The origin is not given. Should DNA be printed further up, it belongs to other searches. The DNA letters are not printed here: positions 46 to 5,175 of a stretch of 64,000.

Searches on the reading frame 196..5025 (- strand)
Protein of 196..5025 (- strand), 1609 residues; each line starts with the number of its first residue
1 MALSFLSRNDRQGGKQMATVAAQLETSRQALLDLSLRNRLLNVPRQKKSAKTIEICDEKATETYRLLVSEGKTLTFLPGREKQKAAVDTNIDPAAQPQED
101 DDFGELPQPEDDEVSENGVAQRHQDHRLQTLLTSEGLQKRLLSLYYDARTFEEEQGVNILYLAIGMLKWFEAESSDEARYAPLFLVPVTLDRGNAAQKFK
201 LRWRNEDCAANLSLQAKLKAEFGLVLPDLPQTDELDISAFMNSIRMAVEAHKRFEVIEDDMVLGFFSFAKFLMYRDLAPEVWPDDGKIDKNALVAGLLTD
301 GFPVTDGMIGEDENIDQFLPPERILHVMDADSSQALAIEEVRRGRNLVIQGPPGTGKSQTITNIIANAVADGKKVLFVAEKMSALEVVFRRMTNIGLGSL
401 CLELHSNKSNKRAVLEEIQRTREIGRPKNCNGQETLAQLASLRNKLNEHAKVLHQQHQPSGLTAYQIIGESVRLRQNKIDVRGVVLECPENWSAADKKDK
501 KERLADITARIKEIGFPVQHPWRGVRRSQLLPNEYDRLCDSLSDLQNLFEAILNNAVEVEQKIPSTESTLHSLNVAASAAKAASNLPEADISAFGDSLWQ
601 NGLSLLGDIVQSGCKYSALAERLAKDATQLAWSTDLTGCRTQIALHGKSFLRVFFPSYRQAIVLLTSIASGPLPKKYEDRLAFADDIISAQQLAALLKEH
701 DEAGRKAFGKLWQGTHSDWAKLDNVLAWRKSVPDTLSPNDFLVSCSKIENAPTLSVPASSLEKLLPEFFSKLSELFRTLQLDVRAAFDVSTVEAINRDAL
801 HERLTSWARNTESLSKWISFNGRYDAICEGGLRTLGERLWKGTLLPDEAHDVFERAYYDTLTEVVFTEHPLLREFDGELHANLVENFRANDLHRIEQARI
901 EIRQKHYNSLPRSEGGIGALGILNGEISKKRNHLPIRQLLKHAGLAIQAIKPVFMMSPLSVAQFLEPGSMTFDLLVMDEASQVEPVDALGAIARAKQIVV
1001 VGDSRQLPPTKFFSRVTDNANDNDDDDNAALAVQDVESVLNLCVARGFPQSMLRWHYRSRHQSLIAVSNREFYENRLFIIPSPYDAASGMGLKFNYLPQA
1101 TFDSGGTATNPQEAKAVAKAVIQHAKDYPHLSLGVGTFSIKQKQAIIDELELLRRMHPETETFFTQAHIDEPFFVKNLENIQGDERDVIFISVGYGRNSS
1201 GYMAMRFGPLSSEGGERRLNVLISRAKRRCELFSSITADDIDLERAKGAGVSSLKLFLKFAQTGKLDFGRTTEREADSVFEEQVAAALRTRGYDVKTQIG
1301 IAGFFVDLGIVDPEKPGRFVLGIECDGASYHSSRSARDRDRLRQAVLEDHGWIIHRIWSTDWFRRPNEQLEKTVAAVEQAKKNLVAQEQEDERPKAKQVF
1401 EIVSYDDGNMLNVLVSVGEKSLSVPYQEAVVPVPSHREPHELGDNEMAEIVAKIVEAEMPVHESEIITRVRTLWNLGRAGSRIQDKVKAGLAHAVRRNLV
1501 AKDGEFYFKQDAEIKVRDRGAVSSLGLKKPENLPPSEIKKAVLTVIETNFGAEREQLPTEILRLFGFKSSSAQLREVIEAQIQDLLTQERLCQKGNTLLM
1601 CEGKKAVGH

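Call 44: search_protein_families(library=pfam, proteins=[window:196-5025:-], max_evalue=0.01)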
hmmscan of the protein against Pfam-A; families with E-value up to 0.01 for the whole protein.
window:196-5025:- (1609 aa): 16 families
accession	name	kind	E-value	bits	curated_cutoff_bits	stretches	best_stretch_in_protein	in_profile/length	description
PF13195.11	DUF4011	-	1.6e-44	152.1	22.2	1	31-218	2-158/158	Protein of unknown function (DUF4011)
PF18741.7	MTES_1575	-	1.6e-36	124.7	38.2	1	1280-1376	1-95/96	REase_MTES_1575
PF13086.12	AAA_11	-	3e-17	63.7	27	2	331-450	3-141/257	AAA domain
PF11784.13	DUF3320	-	3e-12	46.7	25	1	1438-1485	2-50/50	Protein of unknown function (DUF3320)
PF13087.12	AAA_12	-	4.7e-10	39.8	27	1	1045-1230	11-188/195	AAA domain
PF13245.12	AAA_19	-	8.7e-10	39.3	25.1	2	334-384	1-53/134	AAA domain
PF13604.12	AAA_30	-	6.7e-09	36.2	27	1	332-387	4-61/191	AAA domain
PF01443.25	Viral_helicase1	-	5.1e-05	23.6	21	0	963-1009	49-99/228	Viral superfamily 1 RNA helicase core domain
PF04851.21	ResIII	-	7.5e-05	23.1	22.5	1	332-428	6-96/164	Type III restriction enzyme, res subunit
PF00270.35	DEAD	-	7.9e-05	22.9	26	1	333-417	3-91/167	DEAD/DEAH box helicase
PF13191.12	AAA_16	-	0.0001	23.3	32.6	1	337-457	15-131/167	AAA ATPase domain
PF20720.3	nSTAND3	-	0.00043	20.5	27.2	1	337-421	10-98/155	Novel STAND NTPase 3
PF01695.23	IstB_IS21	-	0.00079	19.4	24.1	1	338-379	86-127/238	IstB-like ATP binding protein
PF05127.21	NAT10_TcmA_helicase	-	0.0027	18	22.7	0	348-404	1-57/176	RNA cytidine acetyltransferase NAT10/TcmA, helicase domain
PF04480.18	DUF559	-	0.0033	17.7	20.6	0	1291-1375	31-106/109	Protein of unknown function (DUF559)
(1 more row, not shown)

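Call 52: search_protein_families(library=padloc, proteins=[window:196-5025:-], max_evalue=0.1)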
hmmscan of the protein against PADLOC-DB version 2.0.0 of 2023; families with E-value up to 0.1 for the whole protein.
window:196-5025:- (1609 aa): 16 families
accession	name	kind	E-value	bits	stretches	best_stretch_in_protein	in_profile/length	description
PDLC05009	PDC-S37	-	0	1907.6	1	19-1598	5-1544/1550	-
PDLC02194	Hhe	-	3.4e-252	838.2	3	798-1381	1201-1784/1911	-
PDLC03920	MkoA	-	1.9e-28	97.3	2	971-1228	791-1068/1112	-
PDLC03924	MkoC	-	8.8e-23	78.4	2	971-1230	670-938/1136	-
PDLC03921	MkoA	-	1e-10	38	2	969-1010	1294-1335/1607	-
PDLC04140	mad8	-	7.1e-08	30.3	1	340-440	23-124/314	mads_8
PDLC05035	PDC-S53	-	3.8e-07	26.6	2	345-394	511-558/900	-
PDLC01734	typeIV_RecD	-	3.2e-05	20.4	1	329-369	339-379/763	RecD_0_IVD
PDLC05065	PDC-S68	-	0.00015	17.7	1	971-1009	703-744/1221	-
PDLC02895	DpdJ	-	0.00017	16.5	1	967-1011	188-235/2112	DpdJ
PDLC05064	PDC-S68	-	0.00096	14.9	1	341-379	697-735/1273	-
PDLC01439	typeIV_DinG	-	0.0072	13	1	339-392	29-83/575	CAS-IV-A; associated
PDLC05079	PDC-S73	-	0.017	11.9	0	336-392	183-239/752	-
PDLC02196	IetA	-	0.018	12.5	1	330-367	108-144/374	-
PDLC02350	AbiO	-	0.034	10.9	1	345-379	193-227/468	AbiO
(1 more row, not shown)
